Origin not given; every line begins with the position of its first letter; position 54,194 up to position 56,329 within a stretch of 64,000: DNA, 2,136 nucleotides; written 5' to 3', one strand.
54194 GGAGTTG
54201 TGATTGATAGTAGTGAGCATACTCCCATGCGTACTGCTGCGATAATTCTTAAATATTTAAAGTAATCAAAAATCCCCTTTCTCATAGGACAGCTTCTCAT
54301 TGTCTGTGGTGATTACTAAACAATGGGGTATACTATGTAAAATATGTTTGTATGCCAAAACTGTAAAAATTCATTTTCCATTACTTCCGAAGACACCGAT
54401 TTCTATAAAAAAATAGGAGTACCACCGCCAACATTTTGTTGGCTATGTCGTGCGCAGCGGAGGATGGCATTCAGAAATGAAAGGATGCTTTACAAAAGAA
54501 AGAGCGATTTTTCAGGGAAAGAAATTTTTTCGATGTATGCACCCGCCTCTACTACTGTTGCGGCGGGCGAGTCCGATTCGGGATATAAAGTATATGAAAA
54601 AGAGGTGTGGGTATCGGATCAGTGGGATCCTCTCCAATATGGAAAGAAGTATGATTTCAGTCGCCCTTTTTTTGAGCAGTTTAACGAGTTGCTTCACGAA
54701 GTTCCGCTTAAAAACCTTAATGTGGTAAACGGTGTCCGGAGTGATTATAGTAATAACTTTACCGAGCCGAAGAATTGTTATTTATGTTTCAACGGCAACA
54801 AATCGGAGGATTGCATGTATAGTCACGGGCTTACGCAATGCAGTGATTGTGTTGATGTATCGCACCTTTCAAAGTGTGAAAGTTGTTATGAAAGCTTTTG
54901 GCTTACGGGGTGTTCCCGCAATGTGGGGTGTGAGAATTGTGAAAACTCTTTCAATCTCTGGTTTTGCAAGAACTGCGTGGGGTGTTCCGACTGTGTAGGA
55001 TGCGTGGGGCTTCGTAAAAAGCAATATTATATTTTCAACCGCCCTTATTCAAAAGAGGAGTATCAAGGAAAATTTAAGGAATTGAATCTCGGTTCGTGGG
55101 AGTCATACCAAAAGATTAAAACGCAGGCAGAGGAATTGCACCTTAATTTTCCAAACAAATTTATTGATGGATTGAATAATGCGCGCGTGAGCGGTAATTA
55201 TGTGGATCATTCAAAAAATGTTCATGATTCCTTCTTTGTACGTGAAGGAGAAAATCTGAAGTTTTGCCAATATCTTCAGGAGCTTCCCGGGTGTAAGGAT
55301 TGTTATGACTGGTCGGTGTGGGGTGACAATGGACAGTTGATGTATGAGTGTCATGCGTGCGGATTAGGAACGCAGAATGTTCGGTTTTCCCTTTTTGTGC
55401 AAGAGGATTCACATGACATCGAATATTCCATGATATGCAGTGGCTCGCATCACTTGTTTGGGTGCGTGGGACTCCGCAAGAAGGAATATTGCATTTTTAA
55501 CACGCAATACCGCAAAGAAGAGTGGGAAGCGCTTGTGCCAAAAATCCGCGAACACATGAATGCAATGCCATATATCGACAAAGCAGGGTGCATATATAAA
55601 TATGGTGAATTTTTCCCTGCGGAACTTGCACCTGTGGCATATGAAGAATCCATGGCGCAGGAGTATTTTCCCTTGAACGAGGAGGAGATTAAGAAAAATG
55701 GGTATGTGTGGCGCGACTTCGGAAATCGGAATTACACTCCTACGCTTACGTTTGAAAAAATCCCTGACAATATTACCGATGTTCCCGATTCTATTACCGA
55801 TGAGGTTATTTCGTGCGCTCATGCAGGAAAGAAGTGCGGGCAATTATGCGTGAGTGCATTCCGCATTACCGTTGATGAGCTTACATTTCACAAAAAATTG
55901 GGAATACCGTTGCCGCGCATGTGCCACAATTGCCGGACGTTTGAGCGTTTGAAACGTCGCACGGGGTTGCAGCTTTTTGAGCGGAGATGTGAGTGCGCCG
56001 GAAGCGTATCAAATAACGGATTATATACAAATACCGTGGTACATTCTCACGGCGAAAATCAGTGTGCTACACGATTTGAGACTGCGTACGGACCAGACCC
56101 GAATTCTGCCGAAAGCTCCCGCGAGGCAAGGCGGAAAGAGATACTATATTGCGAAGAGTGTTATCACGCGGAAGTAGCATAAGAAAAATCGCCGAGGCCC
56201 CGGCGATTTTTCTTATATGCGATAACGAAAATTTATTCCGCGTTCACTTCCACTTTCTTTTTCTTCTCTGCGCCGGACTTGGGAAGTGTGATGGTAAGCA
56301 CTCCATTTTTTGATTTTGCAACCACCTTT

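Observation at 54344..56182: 612-aa cysteine-rich, internally duplicated protein with zinc-ribbon-like ends: unrecognised architecture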

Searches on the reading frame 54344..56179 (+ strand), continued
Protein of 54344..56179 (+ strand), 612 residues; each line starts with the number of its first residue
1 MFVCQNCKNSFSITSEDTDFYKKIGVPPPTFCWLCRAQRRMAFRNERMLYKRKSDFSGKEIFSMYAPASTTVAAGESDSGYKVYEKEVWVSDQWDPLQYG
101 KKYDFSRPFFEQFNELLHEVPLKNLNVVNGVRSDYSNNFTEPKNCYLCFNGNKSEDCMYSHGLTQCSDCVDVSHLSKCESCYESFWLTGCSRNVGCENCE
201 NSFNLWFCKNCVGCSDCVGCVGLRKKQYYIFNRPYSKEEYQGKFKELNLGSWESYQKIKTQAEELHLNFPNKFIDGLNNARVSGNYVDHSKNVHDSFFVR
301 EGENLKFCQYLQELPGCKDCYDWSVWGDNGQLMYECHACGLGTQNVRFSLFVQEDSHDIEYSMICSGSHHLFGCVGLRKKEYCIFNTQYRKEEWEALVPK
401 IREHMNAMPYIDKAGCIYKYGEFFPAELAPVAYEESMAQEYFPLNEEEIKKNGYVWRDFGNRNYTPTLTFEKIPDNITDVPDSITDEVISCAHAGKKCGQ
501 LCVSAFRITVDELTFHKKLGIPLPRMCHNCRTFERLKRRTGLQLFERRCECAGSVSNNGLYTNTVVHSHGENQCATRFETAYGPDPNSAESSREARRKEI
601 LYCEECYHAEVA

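Call 42: search_protein_families(library=padloc, proteins=[window:54344-56179:+, L054:7796-9340:+, L001:7782-9491:+, L001:9541-11280:+], max_evalue=0.1)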
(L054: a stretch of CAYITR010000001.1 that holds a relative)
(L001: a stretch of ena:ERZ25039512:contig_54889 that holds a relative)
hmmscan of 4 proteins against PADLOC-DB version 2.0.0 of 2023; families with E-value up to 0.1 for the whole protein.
window:54344-56179:+ (612 aa): 0 families

L054:7796-9340:+ (515 aa): 10 families
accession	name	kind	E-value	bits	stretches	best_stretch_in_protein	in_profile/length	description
PDLC04140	mad8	-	1.7e-11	42.2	1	58-371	24-254/314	mads_8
PDLC04105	HerA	-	2.8e-08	30.8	2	318-371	440-489/576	-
PDLC04100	HerA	-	3e-06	24.2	1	320-376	462-517/580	-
PDLC04103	HerA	-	5.5e-06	23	1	316-370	459-509/579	-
PDLC04102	HerA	-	2.4e-05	20.9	1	244-377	447-579/654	-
PDLC02185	HerA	-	6.5e-05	19.8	1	323-374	471-518/585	-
PDLC04106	HerA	-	7.2e-05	19.5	1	320-375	535-586/667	-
PDLC04104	HerA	-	0.00013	18.9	1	316-374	239-293/379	-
PDLC02684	DndH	-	0.00022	16.9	1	61-347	1367-1638/1715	DndH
PDLC04098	HerA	-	0.0036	13.9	1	320-370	553-599/686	-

L001:7782-9491:+ (570 aa): 0 families

L001:9541-11280:+ (580 aa): 0 families
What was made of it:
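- On Known anti-phage defence proteins (PADLOC): The neighbouring ATPase hits mad8 and HerA models only (call 42).
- Tried and rejected: PADLOC gave nothing for the protein family (call 42).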

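Call 43: search_protein_families(library=phrogs, proteins=[window:54344-56179:+, L054:7796-9340:+, L001:7782-9491:+, L001:9541-11280:+], max_evalue=0.1)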
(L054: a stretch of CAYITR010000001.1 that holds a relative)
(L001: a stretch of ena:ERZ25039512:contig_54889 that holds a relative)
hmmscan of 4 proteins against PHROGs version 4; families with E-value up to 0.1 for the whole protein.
window:54344-56179:+ (612 aa): 1 family
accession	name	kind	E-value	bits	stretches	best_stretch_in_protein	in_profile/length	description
phrog_15341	-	unknown function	1.9e-05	25.2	1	140-220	34-118/276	-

L054:7796-9340:+ (515 aa): 3 families
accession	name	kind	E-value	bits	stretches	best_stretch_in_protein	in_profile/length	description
phrog_5156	-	unknown function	9.1e-51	173.9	1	37-465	388-818/824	-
phrog_7035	-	unknown function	2.9e-13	50.1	2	217-383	392-571/969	-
phrog_2666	-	head and packaging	2.1e-06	27.7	1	53-100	313-360/555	terminase large subunit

L001:7782-9491:+ (570 aa): 0 families

L001:9541-11280:+ (580 aa): 1 family
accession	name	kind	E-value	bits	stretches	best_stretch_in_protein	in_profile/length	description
phrog_15341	-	unknown function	4e-05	24.2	2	140-222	37-114/276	-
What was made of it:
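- Tried and rejected: One PHROG of unknown function matched aa 140-220 weakly (E 1.9e-5; call 43) and could not be followed up.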

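Call 44: search_dna_similar(query=window:54344-56179:+, collection=phages, mode=protein, max_evalue=0.01, max_rows=25)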
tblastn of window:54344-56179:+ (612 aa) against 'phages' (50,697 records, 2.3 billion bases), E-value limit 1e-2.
No match.

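Call 45: find_related_loci(query=A1, collection=viral_contigs, flank=8000)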
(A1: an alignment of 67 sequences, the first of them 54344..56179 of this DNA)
Query A1 (612 aa) in viral_contigs; peptide patterns used: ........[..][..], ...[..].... (x = any residue, [..] = any of these).
14 stretches matched a pattern, but none encodes a relative of the query by tblastn (E <= 1e-3).
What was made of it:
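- Tried and rejected: Phage genomes by tblastn (call 44) and viral contigs (call 45) gave nothing.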

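Call 46: search_solved_structures(query=A1, max_evalue=10, show_alignments=3)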
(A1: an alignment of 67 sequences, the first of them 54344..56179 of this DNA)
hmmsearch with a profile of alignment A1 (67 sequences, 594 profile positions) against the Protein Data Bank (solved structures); distinct sequences matched with E-value up to 10: 2.
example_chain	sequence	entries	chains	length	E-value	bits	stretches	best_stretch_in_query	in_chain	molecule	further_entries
1s4f_A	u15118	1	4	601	2.1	9.9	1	380-412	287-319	RNA-dependent RNA polymerase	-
1s48_A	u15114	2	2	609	2.1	9.9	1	380-412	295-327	RNA-dependent RNA polymerase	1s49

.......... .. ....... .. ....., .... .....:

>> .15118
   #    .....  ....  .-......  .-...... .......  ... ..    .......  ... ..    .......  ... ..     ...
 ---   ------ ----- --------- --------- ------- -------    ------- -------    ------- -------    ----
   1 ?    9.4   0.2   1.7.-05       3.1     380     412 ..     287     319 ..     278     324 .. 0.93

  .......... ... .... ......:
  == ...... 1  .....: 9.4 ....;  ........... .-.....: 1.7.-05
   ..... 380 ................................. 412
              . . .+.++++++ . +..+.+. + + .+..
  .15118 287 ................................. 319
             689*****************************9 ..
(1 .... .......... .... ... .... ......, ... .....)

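Call 48: fold_search(model_id=the predicted structure, library=viral)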
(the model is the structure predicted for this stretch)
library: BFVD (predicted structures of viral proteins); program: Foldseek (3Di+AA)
matches with E <= 10: 39; with E <= 0.001: 0
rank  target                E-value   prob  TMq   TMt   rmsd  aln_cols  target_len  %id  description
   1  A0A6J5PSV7            4.5e-02  0.10  0.08  0.18  10.0       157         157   10  Hexapeptide repeat [uncultured Caudovirales phage]
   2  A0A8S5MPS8            4.8e-02  0.99  0.07  0.22   5.9        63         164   24  Putative zinc-ribbon domain protein [Siphoviridae sp. ctsIQ24]
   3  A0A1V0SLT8            6.2e-01  0.09  0.08  0.17  12.3       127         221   15  Uncharacterized protein [Klosneuvirus KNV1]
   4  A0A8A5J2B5            1.3e+00  0.01  0.05  0.06  12.0       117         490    8  (no name in the UniProt tables at hand)
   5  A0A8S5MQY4            1.4e+00  0.07  0.04  0.17  12.8        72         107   21  Putative cytoplasmic protein [Caudovirales sp. ctqI92]
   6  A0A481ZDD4            1.7e+00  0.02  0.07  0.06   9.7       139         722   12  Collagen triple helix repeat protein [Pithovirus LCPAC404]
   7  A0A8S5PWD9            2.1e+00  0.18  0.05  0.07   8.9        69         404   16  Putative transcriptional regulator [Myoviridae sp. ctWiL39]
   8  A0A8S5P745            2.3e+00  0.77  0.06  0.45   0.7        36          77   36  Putative zinc-ribbon domain protein [Siphoviridae sp. ctsUY14]
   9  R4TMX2                2.6e+00  0.06  0.08  0.17  13.4       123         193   13  C2H2-type domain-containing protein [Halogranum tailed virus 1]
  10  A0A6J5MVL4            2.6e+00  0.03  0.09  0.08   9.7       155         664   12  Collagen triple helix repeat [uncultured Caudovirales phage]
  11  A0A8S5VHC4            2.9e+00  0.35  0.07  0.32   1.6        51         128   27  Putative zinc-ribbon domain protein [Siphoviridae sp. ctNxi14]
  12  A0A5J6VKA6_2          3.8e+00  0.00  0.07  0.04  23.9       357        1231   11  Uncharacterized protein (Fragment) [Megaviridae environmental sample]
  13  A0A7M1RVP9            4.2e+00  0.06  0.06  0.17   8.2        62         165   22  HNH nuclease domain-containing protein [uncultured phage cr118_1]
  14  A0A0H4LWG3            4.4e+00  0.02  0.05  0.10   6.9        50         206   12  RNA-dependent RNA polymerase (Fragment) [Drosophila reovirus]
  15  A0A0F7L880            4.4e+00  0.02  0.04  0.17  14.1        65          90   12  Uncharacterized protein [uncultured marine virus]
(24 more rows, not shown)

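Call 56: find_homologous_proteins(query=L001:9541-11280:+)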
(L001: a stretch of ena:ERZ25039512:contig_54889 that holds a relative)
Query L001:9541-11280:+ (580 aa): 2109 proteins with E <= 0.001 among 8000 candidates; the best 120 are listed.
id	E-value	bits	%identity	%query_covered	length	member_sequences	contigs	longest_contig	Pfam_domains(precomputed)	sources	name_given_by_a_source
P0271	0.0e+0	1408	100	100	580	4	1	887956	-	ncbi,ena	-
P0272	0.0e+0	1063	76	99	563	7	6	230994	-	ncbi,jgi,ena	ncbi:MAG: hypothetical protein ABSC29_04115 [Minisyncoccia bacterium]|jgi:hypothetical protein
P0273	0.0e+0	1029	73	98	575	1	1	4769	-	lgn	-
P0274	2.1e-269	914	65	98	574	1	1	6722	-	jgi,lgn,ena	-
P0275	2.2e-269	914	64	98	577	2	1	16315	-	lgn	-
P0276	1.0e-268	911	66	99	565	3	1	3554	-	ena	-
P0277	1.6e-267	908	64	98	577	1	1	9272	-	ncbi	-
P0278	1.8e-266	904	63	99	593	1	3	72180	-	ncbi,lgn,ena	ncbi:MAG: hypothetical protein AAB602_00200 [Patescibacteria group bacterium]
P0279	4.8e-266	903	63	99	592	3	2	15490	-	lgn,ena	-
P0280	6.0e-266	902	64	98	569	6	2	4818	-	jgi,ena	-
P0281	3.6e-265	900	63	99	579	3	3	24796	-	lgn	-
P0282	2.3e-264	897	64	98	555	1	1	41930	-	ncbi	ncbi:MAG: hypothetical protein V2A55_00130 [Candidatus Jorgensenbacteria bacterium]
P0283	6.6e-264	896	63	100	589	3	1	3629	-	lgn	-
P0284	1.1e-263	895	64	99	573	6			-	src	-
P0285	2.1e-263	894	63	98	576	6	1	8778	-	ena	-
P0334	4.8e-247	840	61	98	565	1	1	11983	PF13451.13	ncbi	-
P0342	3.4e-244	831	60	99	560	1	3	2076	PF13451.13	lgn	-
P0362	9.1e-234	796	58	98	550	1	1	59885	PF13451.13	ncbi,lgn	-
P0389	3.8e-223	761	57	98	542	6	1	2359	PF13451.13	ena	-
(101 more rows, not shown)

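Call 85: find_homologous_proteins(query=L021:2271-3926:+)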
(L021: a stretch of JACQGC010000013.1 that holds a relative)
Query L021:2271-3926:+ (552 aa): 5175 proteins with E <= 0.001 among 8000 candidates; the best 120 are listed.
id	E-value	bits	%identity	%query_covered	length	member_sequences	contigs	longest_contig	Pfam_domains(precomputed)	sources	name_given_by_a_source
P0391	0.0e+0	1161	87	99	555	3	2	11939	-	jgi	jgi:hypothetical protein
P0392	0.0e+0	1113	84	100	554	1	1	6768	-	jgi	jgi:hypothetical protein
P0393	0.0e+0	1094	82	99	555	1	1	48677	-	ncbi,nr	ncbi:MAG: hypothetical protein P4L63_00310 [Candidatus Pacebacteria bacterium]|nr:hypothetical prote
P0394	0.0e+0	1093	82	100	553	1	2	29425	-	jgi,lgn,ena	jgi:hypothetical protein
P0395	0.0e+0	1080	80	100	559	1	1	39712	-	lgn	-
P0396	0.0e+0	1077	81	100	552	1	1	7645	-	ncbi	-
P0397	0.0e+0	1067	79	99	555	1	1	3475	-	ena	-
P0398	0.0e+0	1066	80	99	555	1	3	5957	-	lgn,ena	-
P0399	0.0e+0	1061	80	99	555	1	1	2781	-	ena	-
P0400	0.0e+0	1056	79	99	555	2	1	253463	-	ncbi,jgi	ncbi:MAG: hypothetical protein WC884_00675 [Candidatus Paceibacterota bacterium]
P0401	0.0e+0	1054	78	100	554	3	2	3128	-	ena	-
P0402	0.0e+0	1043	79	99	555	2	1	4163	-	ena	-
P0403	0.0e+0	1020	77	100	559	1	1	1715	-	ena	-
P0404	4.2e-297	1005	76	100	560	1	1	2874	-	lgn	-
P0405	2.0e-296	1002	76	100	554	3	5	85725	-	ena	-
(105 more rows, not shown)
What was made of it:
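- Each paralogue subfamily likewise has thousands of hits, the best 120 mostly full length (calls 56, 85).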

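Call 94: search_protein_families(library=pfam, proteins=[L036:15525-15830:+], max_evalue=0.001)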
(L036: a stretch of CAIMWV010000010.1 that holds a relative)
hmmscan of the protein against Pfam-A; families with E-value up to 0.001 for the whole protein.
L036:15525-15830:+ (102 aa): 1 family
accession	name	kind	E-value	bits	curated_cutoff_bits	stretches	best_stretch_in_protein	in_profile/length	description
PF03091.20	CutA1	-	3.5e-13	49.6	22.4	1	3-97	2-97/99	CutA1 divalent ion tolerance protein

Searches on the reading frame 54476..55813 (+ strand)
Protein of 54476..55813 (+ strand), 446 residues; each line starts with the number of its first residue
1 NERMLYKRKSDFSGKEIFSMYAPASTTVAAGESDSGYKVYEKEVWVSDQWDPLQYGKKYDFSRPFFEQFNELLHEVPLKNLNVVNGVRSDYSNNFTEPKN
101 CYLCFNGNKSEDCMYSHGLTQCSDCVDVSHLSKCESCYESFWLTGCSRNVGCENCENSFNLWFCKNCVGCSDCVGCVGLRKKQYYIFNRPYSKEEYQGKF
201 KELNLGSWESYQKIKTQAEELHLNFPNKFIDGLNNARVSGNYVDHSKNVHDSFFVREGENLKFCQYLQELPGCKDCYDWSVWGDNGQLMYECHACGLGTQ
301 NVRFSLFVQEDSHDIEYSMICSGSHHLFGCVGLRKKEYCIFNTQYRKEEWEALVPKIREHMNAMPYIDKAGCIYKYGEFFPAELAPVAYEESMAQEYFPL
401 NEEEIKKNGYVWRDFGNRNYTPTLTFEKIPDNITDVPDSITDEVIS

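Call 66: predict_structure(alignment_id=A2)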
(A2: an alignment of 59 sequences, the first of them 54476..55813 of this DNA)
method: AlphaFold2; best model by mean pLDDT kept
length: 446 residues; sequences in the alignment: 59
mean_pLDDT: 73.1   pTM: 0.67
mean pLDDT of the five models: 73.1, 72.1, 71.2, 68.2, 66.8
residues with pLDDT >= 90: 84; 70-90: 181; 50-70: 139; < 50: 42
segments of 3 or more residues with pLDDT < 50: 26-33, 84-94, 233-244, 249-251
pLDDT, mean of each block of 10 residues (from residue 1): 70 87 60 72 86 94 96 91 50 49 57 65 69 75 75 71 68 66 68 81 76 76 55 44 45 55 60 67 63 61 70 73 77 85 95 96 95 89 84 76 90 70 82 80 74
secondary structure, 60 per line:
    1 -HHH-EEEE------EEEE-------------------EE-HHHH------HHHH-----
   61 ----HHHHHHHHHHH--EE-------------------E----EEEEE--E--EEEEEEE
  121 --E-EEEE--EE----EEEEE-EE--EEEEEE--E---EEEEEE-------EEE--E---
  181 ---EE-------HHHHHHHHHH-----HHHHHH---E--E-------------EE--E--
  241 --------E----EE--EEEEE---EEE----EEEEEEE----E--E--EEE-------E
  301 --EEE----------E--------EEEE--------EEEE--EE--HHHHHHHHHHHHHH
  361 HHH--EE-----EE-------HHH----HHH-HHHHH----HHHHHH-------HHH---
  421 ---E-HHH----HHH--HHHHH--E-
elements in order: E6-9 E16-19 H42-45 H52-55 H65-75 E104-108 E114-120 E125-128 E137-141 E147-152 E159-164 E172-174 H193-202 H208-213 E258-262 E266-268 E273-279 E290-292 E303-305 E325-328 E337-340 H347-363 H393-397 H402-407 H438-442

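Call 68: fold_search(model_id=the predicted structure, library=pdb)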
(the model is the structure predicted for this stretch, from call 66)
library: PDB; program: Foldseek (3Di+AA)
matches with E <= 10: 2; with E <= 0.001: 0
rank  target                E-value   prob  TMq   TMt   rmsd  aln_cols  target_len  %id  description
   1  7nwu_E                5.4e+00  0.03  0.06  0.20  11.1        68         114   13  Co-crystal structure of UPF3B-RRM-NOPS-L with UPF2-MIF4GIII (released 2022-07-20)
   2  7nwu_G                8.2e+00  0.05  0.06  0.20   2.9        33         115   15  Co-crystal structure of UPF3B-RRM-NOPS-L with UPF2-MIF4GIII (released 2022-07-20)
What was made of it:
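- On Left-handed beta-helix (hexapeptide repeat): The core-only model gives no such hit (call 68).
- The hits vanish with the core-only model (call 68).
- Tried and rejected: A core-only AF2 model built on a more diverse alignment was worse than the full-length model (pLDDT 73 vs 83; call 66) and found nothing in PDB (call 68).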
